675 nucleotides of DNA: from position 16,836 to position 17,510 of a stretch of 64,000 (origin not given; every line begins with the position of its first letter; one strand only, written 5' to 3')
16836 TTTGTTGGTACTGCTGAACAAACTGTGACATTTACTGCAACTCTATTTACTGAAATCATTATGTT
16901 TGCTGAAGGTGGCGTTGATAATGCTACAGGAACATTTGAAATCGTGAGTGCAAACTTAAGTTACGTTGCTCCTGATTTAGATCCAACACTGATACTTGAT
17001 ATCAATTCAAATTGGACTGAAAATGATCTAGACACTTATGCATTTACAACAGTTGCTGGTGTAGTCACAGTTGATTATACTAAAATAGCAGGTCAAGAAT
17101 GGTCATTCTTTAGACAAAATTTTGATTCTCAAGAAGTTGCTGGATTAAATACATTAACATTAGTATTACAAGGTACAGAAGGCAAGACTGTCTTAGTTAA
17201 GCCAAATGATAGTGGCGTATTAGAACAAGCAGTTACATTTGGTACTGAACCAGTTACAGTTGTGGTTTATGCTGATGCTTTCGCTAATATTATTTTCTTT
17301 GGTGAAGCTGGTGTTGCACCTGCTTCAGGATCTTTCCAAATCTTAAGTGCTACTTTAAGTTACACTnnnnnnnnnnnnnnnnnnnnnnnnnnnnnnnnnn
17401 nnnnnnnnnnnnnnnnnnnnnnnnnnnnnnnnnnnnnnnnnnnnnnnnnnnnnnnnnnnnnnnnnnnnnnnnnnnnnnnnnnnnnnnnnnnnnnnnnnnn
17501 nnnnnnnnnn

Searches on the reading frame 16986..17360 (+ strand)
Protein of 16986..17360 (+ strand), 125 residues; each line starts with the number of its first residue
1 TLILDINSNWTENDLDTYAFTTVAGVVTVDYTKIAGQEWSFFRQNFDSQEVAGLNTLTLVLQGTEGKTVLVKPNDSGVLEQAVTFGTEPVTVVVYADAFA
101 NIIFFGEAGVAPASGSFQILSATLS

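Call 80: predict_structure(alignment_id=A2)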
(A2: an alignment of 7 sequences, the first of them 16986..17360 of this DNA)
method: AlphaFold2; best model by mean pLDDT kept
length: 125 residues; sequences in the alignment: 7
mean_pLDDT: 88.7   pTM: 0.83
mean pLDDT of the five models: 88.7, 84.9, 83.0, 82.5, 78.2
residues with pLDDT >= 90: 69; 70-90: 49; 50-70: 7; < 50: 0
segments of 3 or more residues with pLDDT < 50: none
pLDDT, mean of each block of 10 residues (from residue 1): 73 85 87 91 89 92 96 79 96 91 90 93 92
secondary structure, 60 per line:
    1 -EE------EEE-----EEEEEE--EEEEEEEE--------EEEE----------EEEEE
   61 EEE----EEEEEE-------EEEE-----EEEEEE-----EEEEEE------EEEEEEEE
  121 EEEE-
elements in order: E10-12 E18-23 E26-33 E42-45 E56-63 E68-73 E81-84 E90-95 E101-106 E113-124
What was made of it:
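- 15162..19280 (+): 1372-aa surface lipoprotein (lipobox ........) with at least 7 tandem ~125-aa repeats; putative glycan-capture protein. AF2 model of one repeat has pLDDT 88.7 (call 80).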

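Call 82: fold_search(model_id=the predicted structure, library=pdb)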
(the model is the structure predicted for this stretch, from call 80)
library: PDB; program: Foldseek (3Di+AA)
matches with E <= 10: 1603; with E <= 0.001: 44
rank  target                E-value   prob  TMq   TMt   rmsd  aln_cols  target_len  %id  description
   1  1w8t_A                1.3e-04  1.00  0.55  0.50   8.3       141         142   12  CBM29-2 mutant K74A complexed with cellulohexaose: Probing the Mechanism of Ligand Recognition by Family 29 Carbohydra (released 2005-03-22)
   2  1gu3_A                1.6e-04  1.00  0.61  0.55   5.0       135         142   19  CBM4 structure and function (released 2002-09-26)
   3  1w8w_A                1.6e-04  1.00  0.59  0.52   4.1       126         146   13  CBM29-2 mutant Y46A: Probing the Mechanism of Ligand Recognition by Family 29 Carbohydrate Binding Modules (released 2005-03-22)
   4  1gwm_A                1.6e-04  1.00  0.56  0.48   8.7       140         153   13  Carbohydrate binding module family29 complexed with glucohexaose (released 2003-03-20)
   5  1gwl_A                2.0e-04  1.00  0.59  0.54   4.1       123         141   12  Carbohydrate binding module family29 complexed with mannohexaose (released 2003-03-20)
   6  1w9f_A                2.1e-04  1.00  0.60  0.53   4.2       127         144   14  CBM29-2 mutant R112A: Probing the Mechanism of Ligand Recognition by Family 29 Carbohydrate Binding Modules (released 2005-03-22)
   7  8xmz_A                2.2e-04  1.00  0.53  0.50   4.6       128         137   14  Crystal structure of a novel porphyran-binding carbohydrate binding module (released 2024-01-17)
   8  1oh3_A                2.4e-04  1.00  0.59  0.54   4.1       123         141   12  E78R mutant of a carbohydrate binding module family 29 (released 2004-05-27)
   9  1w90_A                2.5e-04  1.00  0.58  0.49   4.2       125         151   14  CBM29-2 mutant D114A: Probing the Mechanism of Ligand Recognition by Family 29 Carbohydrate Binding Modules (released 2005-03-18)
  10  1gwk_A                2.6e-04  1.00  0.58  0.52   4.0       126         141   14  Carbohydrate binding module family29 (released 2003-03-20)
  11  1gwk_B                2.6e-04  1.00  0.58  0.52   4.1       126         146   13  Carbohydrate binding module family29 (released 2003-03-20)
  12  8w7n                  2.8e-04  1.00  0.54  0.09   4.3       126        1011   11  Crystal structure of the in-cell Cry1Aa purified from Bacillus thuringiensis (released 2024-03-06)
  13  1w9f_B                2.9e-04  1.00  0.62  0.57   4.0       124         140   14  CBM29-2 mutant R112A: Probing the Mechanism of Ligand Recognition by Family 29 Carbohydrate Binding Modules (released 2005-03-22)
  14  1w8z_B                3.1e-04  1.00  0.64  0.58   3.4       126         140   12  CBM29-2 mutant K85A: Probing the Mechanism of Ligand Recognition by Family 29 Carbohydrate Binding Modules (released 2005-03-22)
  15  8x8h_A                3.5e-04  1.00  0.47  0.42   6.4       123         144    8  A carbohydrate binding domain of a putative pectate lyase (released 2024-12-04)
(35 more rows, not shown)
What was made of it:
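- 15162..19280 (+): Its best Foldseek matches are CBM29, CBM4, CBM6, CBM11 and CBM22 (E about 1e-4, TM 0.5-0.64; call 82).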
